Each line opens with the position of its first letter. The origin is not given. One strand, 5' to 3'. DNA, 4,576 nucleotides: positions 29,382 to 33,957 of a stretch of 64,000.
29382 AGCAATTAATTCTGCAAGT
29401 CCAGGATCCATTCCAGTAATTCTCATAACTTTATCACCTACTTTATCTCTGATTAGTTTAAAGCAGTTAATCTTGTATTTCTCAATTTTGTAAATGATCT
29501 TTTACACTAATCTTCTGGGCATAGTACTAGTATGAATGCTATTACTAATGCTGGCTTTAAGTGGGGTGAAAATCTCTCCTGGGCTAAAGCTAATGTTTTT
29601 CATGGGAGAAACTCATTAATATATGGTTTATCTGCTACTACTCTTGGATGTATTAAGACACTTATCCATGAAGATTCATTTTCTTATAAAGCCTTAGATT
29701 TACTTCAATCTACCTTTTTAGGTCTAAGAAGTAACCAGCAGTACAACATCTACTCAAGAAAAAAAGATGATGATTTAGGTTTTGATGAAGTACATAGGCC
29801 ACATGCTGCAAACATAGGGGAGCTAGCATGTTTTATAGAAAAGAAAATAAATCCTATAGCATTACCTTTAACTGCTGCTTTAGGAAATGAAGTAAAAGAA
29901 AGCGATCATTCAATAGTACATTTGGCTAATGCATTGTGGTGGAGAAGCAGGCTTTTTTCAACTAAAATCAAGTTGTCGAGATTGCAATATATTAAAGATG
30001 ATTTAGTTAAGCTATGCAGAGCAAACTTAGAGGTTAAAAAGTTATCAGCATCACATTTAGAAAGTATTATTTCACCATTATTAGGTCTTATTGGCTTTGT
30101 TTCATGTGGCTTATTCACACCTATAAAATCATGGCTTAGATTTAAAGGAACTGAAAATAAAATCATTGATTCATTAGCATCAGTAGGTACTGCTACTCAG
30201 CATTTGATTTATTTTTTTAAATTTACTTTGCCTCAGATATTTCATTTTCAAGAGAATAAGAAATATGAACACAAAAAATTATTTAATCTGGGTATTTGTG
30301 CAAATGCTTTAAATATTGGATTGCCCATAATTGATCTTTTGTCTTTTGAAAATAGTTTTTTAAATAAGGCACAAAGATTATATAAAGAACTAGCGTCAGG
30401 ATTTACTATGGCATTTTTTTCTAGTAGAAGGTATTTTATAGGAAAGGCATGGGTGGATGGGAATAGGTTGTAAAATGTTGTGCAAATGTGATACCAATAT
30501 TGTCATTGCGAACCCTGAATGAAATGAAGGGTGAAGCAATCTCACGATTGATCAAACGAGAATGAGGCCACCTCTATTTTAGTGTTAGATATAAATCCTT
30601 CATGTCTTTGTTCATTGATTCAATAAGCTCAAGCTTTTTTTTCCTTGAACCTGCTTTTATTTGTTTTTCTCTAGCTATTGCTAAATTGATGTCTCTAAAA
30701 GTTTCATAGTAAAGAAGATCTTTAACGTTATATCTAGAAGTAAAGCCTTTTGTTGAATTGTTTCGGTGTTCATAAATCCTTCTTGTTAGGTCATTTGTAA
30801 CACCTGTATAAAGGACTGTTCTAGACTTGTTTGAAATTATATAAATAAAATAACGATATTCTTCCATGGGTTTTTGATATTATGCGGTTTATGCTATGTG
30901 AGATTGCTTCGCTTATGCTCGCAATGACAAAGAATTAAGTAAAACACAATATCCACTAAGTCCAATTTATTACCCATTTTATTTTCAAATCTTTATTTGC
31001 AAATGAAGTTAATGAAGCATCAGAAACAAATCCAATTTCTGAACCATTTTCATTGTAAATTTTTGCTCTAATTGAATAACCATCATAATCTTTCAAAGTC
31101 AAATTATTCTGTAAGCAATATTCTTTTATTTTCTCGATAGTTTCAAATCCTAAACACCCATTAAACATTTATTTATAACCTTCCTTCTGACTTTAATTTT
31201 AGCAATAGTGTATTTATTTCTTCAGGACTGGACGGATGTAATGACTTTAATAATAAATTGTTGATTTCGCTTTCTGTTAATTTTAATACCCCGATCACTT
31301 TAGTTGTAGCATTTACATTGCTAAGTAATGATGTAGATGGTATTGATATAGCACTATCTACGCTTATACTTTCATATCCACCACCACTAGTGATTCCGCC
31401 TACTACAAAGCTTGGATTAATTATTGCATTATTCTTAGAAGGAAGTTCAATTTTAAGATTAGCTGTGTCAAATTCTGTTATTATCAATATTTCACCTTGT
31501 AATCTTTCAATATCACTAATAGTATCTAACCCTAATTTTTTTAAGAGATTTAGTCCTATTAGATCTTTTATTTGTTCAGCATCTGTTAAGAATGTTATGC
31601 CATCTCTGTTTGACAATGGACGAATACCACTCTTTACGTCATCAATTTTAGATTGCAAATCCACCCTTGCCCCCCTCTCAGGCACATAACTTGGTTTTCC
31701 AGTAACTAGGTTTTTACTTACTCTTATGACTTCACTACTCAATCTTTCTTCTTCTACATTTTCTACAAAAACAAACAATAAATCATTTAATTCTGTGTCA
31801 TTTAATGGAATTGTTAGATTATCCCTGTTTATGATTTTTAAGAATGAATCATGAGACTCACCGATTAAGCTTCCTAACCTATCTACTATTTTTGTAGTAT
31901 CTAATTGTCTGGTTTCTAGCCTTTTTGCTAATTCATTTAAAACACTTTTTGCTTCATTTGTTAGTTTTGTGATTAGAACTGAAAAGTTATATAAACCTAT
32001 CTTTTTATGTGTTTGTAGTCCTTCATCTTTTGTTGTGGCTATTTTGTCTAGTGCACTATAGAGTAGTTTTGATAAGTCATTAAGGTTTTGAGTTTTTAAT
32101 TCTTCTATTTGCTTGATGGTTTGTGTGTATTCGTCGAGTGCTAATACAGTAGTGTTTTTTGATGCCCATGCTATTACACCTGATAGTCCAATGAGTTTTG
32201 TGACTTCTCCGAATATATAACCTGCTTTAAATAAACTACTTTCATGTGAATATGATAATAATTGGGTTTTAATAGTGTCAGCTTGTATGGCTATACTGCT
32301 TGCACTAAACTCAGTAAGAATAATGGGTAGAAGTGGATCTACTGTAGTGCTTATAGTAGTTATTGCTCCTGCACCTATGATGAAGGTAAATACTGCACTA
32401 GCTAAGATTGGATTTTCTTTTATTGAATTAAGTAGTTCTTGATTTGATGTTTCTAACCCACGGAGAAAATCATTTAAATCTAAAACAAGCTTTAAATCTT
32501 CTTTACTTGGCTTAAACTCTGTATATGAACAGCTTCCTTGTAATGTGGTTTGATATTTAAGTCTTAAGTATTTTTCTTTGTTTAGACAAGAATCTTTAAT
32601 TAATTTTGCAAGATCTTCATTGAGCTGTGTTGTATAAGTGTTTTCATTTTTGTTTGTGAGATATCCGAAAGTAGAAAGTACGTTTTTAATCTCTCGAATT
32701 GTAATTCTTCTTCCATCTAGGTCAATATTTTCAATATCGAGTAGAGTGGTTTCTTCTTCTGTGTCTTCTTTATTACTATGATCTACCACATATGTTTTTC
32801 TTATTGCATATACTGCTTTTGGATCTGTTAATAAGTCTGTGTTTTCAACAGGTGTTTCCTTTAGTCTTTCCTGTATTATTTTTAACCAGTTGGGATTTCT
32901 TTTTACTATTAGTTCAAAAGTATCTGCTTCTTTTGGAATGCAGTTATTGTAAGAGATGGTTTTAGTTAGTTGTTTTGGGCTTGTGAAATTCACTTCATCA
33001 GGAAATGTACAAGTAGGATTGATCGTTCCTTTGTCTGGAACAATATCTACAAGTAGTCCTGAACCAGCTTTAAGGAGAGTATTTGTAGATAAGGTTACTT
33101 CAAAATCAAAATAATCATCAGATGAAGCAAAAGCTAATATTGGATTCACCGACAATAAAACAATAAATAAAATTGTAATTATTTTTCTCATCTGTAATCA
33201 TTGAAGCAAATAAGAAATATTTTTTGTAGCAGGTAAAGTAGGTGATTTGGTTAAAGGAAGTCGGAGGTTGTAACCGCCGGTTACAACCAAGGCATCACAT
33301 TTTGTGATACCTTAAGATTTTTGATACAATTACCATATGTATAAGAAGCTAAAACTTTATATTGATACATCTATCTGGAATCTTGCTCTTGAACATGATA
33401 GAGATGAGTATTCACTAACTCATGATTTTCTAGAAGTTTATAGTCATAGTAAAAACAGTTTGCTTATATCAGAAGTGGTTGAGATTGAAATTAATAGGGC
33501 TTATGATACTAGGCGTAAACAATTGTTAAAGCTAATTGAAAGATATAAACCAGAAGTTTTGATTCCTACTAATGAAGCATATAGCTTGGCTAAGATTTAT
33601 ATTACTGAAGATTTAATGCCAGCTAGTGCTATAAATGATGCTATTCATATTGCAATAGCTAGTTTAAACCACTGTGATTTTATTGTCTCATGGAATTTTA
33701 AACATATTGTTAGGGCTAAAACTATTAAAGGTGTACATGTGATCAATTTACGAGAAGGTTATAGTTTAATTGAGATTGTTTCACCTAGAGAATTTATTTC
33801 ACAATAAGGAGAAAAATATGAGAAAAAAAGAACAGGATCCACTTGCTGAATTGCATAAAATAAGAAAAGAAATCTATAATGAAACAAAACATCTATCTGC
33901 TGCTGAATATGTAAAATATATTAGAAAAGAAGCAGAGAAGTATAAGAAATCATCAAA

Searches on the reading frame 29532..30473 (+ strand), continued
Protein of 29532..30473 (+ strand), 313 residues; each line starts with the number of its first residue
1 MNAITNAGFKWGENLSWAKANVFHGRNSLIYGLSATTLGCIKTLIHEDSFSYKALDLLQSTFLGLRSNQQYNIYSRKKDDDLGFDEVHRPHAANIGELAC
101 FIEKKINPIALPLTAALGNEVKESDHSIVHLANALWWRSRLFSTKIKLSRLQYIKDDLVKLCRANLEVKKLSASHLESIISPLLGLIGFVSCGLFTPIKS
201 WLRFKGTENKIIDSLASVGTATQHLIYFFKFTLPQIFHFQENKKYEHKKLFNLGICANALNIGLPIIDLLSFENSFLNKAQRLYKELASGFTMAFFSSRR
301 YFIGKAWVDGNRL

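Call 48: find_encoding_contigs(protein=P0040, flank=5000, max_places=3)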
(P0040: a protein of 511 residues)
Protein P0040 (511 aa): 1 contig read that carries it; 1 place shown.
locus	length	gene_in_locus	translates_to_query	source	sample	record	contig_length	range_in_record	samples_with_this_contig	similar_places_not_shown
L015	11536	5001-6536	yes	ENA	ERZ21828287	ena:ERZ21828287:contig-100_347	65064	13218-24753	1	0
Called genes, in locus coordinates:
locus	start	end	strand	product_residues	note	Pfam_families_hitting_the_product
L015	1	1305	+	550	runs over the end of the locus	PF07494:Reg_prop (faint)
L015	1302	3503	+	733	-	-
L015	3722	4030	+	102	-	-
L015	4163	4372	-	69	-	-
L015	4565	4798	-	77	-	-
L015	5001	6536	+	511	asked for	-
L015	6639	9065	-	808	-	-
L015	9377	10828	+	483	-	PF00069:Pkinase, PF07714:PK_Tyr_Ser-Thr, PF00989:PAS (weak), PF08448:PAS_4 (weak), PF13426:PAS_9, PF08447:PAS_3 (weak), PF00069:Pkinase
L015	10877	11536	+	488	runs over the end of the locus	PF00069:Pkinase, PF07714:PK_Tyr_Ser-Thr, PF00989:PAS (weak), PF13426:PAS_9, PF00069:Pkinase, PF07714:PK_Tyr_Ser-Thr (weak)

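Call 49: find_encoding_contigs(protein=P0035, flank=5000, max_places=2)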
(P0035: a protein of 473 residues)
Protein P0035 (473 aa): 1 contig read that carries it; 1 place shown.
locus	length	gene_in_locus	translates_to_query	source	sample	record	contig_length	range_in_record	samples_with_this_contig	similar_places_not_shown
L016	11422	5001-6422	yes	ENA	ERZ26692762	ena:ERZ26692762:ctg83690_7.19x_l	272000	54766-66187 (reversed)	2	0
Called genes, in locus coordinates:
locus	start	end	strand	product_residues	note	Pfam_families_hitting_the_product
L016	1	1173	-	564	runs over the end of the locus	-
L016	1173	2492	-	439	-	PF02321:OEP (faint)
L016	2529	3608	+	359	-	PF21088:MS_channel_1st (weak), PF00924:MS_channel_2nd, PF21082:MS_channel_3rd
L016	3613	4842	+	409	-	PF02771:Acyl-CoA_dh_N, PF02770:Acyl-CoA_dh_M, PF00441:Acyl-CoA_dh_1, PF08028:Acyl-CoA_dh_2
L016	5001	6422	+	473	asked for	-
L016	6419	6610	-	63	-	-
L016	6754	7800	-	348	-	-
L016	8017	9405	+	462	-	-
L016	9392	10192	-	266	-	PF00218:IGPS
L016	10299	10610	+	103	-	-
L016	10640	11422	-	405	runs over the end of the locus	PF14306:PUA_2, PF01747:ATP-sulfurylase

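Call 50: find_encoding_contigs(protein=P0037, flank=5000, max_places=2)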
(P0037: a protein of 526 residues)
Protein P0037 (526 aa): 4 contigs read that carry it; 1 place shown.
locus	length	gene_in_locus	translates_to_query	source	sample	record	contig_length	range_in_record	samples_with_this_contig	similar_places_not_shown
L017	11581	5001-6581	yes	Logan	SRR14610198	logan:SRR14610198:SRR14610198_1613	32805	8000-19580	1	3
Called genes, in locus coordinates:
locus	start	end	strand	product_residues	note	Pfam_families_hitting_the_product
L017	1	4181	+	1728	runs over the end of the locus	PF00801:PKD (faint)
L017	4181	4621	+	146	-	-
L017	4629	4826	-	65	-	-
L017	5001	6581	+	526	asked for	-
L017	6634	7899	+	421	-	-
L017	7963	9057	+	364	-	PF20706:GT4-conflict (faint), PF00534:Glycos_transf_1, PF13692:Glyco_trans_1_4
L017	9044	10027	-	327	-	PF13524:Glyco_trans_1_2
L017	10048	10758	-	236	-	-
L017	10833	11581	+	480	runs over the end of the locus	PF01943:Polysacc_synt, PF13440:Polysacc_synt_3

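Call 51: find_encoding_contigs(protein=P0019, flank=5000, max_places=2)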
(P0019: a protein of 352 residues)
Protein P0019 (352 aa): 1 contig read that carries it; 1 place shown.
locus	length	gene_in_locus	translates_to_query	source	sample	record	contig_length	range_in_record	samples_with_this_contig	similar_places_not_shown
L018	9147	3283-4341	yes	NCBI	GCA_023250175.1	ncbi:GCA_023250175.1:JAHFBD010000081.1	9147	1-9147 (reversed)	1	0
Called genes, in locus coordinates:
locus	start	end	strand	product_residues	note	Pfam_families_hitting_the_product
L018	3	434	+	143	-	?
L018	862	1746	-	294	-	PF02629:CoA_binding, PF13380:CoA_binding_2 (weak), PF13607:Succ_CoA_lig, PF00549:Ligase_CoA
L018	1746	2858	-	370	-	PF08442:ATP-grasp_2, PF13549:ATP-grasp_5, PF24948:Citrate_synth_N, PF00549:Ligase_CoA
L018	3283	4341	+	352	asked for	-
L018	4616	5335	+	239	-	-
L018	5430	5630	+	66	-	-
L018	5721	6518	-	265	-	PF02405:MlaE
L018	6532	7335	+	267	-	PF03331:LpxC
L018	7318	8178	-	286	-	PF02621:VitK2_biosynth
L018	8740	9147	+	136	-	?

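Call 57: fold_search(model_id=the predicted structure, library=viral)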
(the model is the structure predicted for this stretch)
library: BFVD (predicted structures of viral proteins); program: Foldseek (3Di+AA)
matches with E <= 10: 264; with E <= 0.001: 0
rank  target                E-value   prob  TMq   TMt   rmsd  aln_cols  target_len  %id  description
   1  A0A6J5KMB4            2.0e-01  0.14  0.12  0.11  26.9       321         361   10  Uncharacterized protein [uncultured Caudovirales phage]
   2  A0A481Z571            2.1e-01  0.69  0.28  0.21  22.2       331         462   10  Uncharacterized protein [Pithovirus LCPAC102]
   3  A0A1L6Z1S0            2.1e-01  0.44  0.25  0.21  19.9       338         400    9  (no name in the UniProt tables at hand)
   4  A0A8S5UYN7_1          2.3e-01  0.20  0.16  0.07  43.7       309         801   11  Endosialidase chaperone [Siphoviridae sp. ctkKt3]
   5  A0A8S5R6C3            2.4e-01  0.30  0.18  0.17  20.6       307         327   12  Uncharacterized protein [Myoviridae sp. ctaOv25]
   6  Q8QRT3                2.9e-01  0.21  0.18  0.17  23.6       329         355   14  Envelope glycoprotein US27 [Panine betaherpesvirus 2]
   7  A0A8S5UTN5            3.2e-01  0.15  0.18  0.16  23.0       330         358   11  Uncharacterized protein [Myoviridae sp. ctYA416]
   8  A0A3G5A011            3.4e-01  0.28  0.22  0.22  20.6       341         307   10  G-protein coupled receptors family 1 profile domain-containing protein [Harvfovirus sp.]
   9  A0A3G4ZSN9            3.5e-01  0.21  0.21  0.18  21.0       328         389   12  G-protein coupled receptors family 1 profile domain-containing protein [Edafosvirus sp.]
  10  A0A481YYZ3            3.7e-01  0.12  0.14  0.07  21.7       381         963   10  Putative hemagglutinin [Mimivirus LCMiAC01]
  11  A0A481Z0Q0            3.8e-01  0.28  0.23  0.23  20.0       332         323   12  Uncharacterized protein [Mimivirus LCMiAC02]
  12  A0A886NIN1            4.3e-01  0.66  0.33  0.28  15.5       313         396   12  (no name in the UniProt tables at hand)
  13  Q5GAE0                4.5e-01  0.10  0.12  0.04  35.0       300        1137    8  Methyl-accepting transducer domain-containing protein [Grouper iridovirus]
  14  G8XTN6                4.9e-01  0.38  0.28  0.21  23.1       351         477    8  Envelope protein US28 [Simian cytomegalovirus (strain Colburn)]
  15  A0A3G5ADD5            4.9e-01  0.18  0.20  0.18  23.2       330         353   10  Uncharacterized protein [Hyperionvirus sp.]
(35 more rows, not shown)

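Call 71: search_protein_families(library=pfam, proteins=[L003:2700-4877:+, L007:3301-5763:+, L017:2001-4181:+, L003:4884-5360:+, L017:4181-4621:+, L007:5770-6537:+, L007:6545-7444:-, L015:1302-3503:+, L015:6639-9065:-], max_evalue=1)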
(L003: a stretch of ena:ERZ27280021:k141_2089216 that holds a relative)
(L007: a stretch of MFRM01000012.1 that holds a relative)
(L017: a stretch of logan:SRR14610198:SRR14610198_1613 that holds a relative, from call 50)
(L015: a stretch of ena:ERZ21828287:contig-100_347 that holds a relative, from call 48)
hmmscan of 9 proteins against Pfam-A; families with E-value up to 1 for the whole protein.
L003:2700-4877:+ (725 aa): 0 families

L007:3301-5763:+ (820 aa): 2 families
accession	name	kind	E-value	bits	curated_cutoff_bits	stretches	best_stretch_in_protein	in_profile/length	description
PF07138.17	AcMNPV_AC11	-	0.054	13.4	27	1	329-384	224-283/324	Baculovirus protein AC11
PF11180.13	DUF2968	-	0.2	11.6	27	1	529-572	71-114/180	Protein of unknown function (DUF2968)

L017:2001-4181:+ (726 aa): 0 families

L003:4884-5360:+ (158 aa): 0 families

L017:4181-4621:+ (146 aa): 2 families
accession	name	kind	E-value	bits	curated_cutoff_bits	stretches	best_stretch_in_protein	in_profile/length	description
PF03455.24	dDENN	-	0.07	13.7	26.8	1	41-60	18-37/49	dDENN domain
PF22052.2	DUF6937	-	0.088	12.6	27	1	34-71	114-155/228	Domain of unknown function (DUF6937)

L007:5770-6537:+ (255 aa): 2 families
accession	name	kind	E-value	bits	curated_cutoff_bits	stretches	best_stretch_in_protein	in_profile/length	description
PF04139.18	Rad9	-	0.018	15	25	1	102-145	14-57/253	Rad9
PF00183.23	HSP90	-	0.02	14.3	24.4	1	101-179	208-277/518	Hsp90 protein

L007:6545-7444:- (299 aa): 1 family
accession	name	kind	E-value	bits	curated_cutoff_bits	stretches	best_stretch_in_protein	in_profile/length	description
PF09432.15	THP2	-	0.22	12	28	0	111-168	24-78/129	Tho complex subunit THP2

L015:1302-3503:+ (733 aa): 3 families
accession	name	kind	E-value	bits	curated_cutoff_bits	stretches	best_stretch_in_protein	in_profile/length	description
PF00932.25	LTD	-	8.2e-23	81.3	34.3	2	513-631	6-107/109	Lamin Tail Domain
PF01833.30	TIG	-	8e-07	29.4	20.9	1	35-101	1-68/84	IPT/TIG domain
PF22433.2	MtxA_IG-like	-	0.043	14.1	26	1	67-120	28-78/83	Magnetotaxis protein MtxA, Immunoglobulin-like domain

L015:6639-9065:- (808 aa): 1 family
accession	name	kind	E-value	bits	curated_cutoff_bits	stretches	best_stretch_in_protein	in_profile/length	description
PF10518.14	TAT_signal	-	0.042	14.3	22.7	1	373-384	3-14/21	TAT (twin-arginine translocation) pathway signal sequence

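Call 74: search_solved_structures(query=A6, max_evalue=10)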
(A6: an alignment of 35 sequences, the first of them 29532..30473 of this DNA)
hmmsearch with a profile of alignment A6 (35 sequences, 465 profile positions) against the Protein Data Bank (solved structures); distinct sequences matched with E-value up to 10: 2.
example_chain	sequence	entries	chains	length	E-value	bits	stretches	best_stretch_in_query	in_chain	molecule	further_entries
5j2l_B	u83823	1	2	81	1.5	10.6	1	263-311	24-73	protein design 2L4HC2_11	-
9r1l_A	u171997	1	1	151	8.6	8.1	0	26-90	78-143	sc-apCC-4-SN38-1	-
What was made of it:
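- Profile against PDB sequences is empty (call 74).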

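Call 79: search_dna_similar(query=window:29532-30473:+, collection=phages, mode=protein, max_evalue=0.001)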
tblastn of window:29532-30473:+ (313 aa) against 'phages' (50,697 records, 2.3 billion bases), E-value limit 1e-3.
No match.

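Call 80: search_dna_similar(query=window:29532-30473:+, collection=plasmids, mode=protein, max_evalue=0.001)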
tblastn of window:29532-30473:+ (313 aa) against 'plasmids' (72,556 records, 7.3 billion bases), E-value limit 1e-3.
No match.

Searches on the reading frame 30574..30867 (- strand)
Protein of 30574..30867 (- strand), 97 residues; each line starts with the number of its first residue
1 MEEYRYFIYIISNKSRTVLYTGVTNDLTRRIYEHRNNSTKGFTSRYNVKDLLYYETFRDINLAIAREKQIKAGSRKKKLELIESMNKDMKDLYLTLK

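Call 26: search_protein_families(library=pfam, proteins=[window:30574-30867:-], max_evalue=0.01)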
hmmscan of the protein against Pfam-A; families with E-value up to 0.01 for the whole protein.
window:30574-30867:- (97 aa): 1 family
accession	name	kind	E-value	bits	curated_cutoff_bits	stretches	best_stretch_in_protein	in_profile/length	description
PF01541.30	GIY-YIG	-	1.6e-15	57.6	22.6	1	6-78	2-76/78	GIY-YIG catalytic domain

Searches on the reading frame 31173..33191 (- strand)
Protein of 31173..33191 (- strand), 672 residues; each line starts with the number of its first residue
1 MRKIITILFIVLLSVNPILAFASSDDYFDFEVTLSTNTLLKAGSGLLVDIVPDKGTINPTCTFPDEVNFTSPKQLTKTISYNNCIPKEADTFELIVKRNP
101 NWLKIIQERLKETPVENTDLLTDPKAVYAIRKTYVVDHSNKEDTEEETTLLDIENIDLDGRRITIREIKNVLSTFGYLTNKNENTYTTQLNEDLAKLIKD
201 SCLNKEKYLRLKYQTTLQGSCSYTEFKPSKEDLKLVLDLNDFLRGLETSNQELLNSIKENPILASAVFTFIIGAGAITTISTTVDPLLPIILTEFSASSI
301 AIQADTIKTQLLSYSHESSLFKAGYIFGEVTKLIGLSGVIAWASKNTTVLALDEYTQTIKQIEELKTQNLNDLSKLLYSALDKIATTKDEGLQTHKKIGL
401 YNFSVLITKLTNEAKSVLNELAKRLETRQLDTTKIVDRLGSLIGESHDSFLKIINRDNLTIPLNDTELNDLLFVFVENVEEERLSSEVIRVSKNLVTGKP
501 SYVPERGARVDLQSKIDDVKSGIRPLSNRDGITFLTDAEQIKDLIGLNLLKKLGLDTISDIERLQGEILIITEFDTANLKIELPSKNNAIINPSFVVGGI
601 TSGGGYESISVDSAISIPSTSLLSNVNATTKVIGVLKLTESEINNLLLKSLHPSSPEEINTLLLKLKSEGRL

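Call 27: search_protein_families(library=pfam, proteins=[window:31173-33191:-], max_evalue=0.01)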
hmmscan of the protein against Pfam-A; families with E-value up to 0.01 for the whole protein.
window:31173-33191:- (672 aa): 0 families

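Call 58: search_protein_families(library=phrogs, proteins=[window:31173-33191:-], max_evalue=0.1)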
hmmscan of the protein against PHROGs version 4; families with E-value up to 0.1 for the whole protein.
window:31173-33191:- (672 aa): 0 families

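Call 71: search_protein_families(library=pfam, proteins=[window:31173-33191:-], max_evalue=1)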
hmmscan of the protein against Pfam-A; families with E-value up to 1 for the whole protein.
window:31173-33191:- (672 aa): 2 families
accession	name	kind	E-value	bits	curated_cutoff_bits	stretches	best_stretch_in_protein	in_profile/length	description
PF15520.11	Ntox10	-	0.043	14.1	26.8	1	503-609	85-177/193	Novel toxin 10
PF12213.14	Dpoe2NT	-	0.78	10.6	24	0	461-490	33-62/73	DNA polymerases epsilon N terminal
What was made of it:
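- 30956..33191 (-): p672 (signal peptide, 31173-33191) and p70 (30956-31168). A large secreted protein plus small ORF that recurs next to the cassette in other genomes; resembles a polymorphic toxin with its immunity gene. Sub-threshold Ntox10 hint, E = 0.043 (call 71).
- Closest known: Polymorphic toxin / immunity loci. Different: Only a sub-threshold Ntox10 hint exists, and that is for the neighbour, not for the cassette (call 71).
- Weak Ntox10 hint in the p672 C-terminus (call 71).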

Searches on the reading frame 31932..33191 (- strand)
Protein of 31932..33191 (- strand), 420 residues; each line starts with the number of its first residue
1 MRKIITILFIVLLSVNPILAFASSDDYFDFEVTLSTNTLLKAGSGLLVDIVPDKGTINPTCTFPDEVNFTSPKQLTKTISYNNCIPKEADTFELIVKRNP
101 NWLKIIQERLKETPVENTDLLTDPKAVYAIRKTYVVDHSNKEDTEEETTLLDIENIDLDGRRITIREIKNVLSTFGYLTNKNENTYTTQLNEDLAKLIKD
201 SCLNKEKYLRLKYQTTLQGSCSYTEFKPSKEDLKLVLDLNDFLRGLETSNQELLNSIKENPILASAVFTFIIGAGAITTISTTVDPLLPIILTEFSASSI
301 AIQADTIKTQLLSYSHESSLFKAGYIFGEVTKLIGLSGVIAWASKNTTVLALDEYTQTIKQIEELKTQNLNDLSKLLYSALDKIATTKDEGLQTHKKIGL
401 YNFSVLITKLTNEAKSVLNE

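Call 77: find_homologous_proteins(query=window:31932-33191:-, max_evalue=0.00001)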
Query window:31932-33191:- (420 aa): 3 proteins with E <= 0.00001 among 8000 candidates.
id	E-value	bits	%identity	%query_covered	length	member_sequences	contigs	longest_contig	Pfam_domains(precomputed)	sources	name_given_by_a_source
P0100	6.9e-265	896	100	100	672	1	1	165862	-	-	-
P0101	9.7e-174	596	67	100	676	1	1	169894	-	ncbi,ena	-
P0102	3.5e-173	594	66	100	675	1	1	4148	-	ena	-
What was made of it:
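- The Ntox10 match is 14 bits against a 26.8-bit cut-off (call 71), and the homologue search found only orthologues (call 77).
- Tried and rejected: It returned only orthologues (call 77).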

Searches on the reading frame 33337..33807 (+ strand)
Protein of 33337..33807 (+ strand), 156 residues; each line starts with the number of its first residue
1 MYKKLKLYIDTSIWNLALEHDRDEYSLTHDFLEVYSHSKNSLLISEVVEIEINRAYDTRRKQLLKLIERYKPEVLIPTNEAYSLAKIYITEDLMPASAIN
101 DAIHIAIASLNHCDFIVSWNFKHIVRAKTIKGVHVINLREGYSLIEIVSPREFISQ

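Call 27: search_protein_families(library=pfam, proteins=[window:33337-33807:+], max_evalue=0.01)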
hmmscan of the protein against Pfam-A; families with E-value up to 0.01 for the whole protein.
window:33337-33807:+ (156 aa): 2 families
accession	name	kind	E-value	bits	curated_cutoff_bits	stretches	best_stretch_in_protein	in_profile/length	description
PF01850.27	PIN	-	2.5e-05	25.3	23.6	1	8-116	2-108/120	PIN domain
PF16289.11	PIN_12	-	0.0093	16.8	32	0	7-77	1-73/172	PIN domain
